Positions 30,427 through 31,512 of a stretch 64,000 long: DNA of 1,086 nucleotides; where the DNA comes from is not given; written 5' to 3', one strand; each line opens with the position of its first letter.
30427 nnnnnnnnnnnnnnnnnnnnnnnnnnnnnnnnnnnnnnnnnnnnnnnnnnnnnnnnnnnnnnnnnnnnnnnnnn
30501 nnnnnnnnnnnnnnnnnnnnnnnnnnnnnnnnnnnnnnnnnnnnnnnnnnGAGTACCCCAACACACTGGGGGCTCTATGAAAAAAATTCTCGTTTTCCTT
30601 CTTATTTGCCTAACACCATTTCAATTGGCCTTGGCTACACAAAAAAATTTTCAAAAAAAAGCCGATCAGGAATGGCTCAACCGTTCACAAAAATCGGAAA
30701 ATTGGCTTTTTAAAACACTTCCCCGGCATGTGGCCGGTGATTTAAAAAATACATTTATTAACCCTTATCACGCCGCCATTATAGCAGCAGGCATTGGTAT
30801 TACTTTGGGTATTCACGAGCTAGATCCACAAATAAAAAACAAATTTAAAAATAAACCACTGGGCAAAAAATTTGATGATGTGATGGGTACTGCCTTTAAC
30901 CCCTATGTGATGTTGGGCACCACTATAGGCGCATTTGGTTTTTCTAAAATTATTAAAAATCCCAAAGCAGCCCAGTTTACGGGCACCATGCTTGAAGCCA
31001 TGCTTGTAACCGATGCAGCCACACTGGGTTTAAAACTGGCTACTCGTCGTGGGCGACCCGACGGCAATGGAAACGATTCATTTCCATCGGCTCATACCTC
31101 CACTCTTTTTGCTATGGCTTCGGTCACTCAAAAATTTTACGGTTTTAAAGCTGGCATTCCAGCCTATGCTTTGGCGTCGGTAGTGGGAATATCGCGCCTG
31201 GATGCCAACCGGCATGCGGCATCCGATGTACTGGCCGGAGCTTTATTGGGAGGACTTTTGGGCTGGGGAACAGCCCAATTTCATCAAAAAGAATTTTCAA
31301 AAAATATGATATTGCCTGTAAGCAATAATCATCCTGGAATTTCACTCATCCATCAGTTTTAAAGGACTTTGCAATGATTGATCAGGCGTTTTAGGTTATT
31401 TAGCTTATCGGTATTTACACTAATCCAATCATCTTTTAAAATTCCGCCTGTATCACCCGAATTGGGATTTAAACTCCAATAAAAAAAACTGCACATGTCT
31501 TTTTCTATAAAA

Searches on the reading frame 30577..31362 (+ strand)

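Call 43: search_protein_families(library=pfam, proteins=[window:30577-31362:+], max_evalue=0.001)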
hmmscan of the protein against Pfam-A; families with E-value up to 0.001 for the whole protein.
window:30577-31362:+ (261 aa): 1 family
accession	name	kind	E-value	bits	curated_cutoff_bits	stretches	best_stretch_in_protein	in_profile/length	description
PF01569.27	PAP2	-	2.7e-14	53.5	27.2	1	163-239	47-128/130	PAP2 superfamily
